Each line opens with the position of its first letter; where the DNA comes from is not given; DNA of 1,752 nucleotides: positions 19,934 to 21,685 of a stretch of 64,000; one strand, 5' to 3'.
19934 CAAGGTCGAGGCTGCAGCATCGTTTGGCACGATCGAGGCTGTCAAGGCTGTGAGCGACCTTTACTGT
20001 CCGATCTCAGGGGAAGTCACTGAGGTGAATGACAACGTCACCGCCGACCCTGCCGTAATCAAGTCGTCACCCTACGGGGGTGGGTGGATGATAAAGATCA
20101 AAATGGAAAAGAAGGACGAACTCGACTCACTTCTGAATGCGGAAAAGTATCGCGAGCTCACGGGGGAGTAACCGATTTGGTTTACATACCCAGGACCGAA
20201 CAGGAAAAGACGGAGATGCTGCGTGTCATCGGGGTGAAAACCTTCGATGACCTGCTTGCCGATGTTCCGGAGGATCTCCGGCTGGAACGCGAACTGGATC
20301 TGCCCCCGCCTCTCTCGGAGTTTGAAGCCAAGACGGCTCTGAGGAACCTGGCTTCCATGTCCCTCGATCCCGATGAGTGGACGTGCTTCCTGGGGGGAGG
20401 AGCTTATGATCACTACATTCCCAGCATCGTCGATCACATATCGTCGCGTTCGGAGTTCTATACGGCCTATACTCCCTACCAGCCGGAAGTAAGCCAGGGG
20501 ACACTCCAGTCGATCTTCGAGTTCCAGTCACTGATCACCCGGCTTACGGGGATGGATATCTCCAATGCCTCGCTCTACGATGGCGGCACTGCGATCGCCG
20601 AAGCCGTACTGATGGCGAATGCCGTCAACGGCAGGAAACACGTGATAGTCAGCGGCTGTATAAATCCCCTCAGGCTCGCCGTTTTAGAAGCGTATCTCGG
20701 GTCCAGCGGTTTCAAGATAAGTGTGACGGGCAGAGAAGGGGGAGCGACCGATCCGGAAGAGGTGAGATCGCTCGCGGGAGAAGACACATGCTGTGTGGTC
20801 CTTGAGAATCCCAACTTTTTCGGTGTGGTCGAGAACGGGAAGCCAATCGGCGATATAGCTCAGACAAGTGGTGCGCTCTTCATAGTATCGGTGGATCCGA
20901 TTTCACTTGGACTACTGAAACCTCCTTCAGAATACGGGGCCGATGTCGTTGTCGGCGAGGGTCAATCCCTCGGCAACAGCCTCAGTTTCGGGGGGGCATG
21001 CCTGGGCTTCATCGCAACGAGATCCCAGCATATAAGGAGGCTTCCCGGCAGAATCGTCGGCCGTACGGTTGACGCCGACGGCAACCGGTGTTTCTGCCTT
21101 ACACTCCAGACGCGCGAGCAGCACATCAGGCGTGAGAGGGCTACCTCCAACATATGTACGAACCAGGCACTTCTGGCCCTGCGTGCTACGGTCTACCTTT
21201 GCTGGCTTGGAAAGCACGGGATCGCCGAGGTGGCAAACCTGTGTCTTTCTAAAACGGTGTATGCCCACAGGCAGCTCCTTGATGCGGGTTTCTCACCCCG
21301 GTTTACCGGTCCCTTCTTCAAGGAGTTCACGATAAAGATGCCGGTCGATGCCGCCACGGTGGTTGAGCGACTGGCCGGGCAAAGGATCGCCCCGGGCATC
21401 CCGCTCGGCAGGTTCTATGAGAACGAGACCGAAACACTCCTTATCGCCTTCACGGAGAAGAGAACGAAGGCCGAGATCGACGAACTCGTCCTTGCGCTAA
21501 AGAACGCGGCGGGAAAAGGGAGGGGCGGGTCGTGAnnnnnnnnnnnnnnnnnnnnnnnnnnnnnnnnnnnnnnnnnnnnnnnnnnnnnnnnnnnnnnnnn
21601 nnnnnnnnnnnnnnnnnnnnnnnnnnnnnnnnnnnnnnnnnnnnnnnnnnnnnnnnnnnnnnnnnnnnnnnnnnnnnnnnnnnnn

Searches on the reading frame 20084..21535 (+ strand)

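Call 7: search_protein_families(library=pfam, proteins=[window:20084-21535:+], max_evalue=0.001)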
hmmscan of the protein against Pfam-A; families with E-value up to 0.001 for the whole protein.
window:20084-21535:+ (483 aa): 1 family
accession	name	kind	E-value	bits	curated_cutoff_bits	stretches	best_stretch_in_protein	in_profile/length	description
PF02347.22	GDC-P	-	4.3e-127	425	26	1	34-470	3-427/429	Glycine cleavage system P-protein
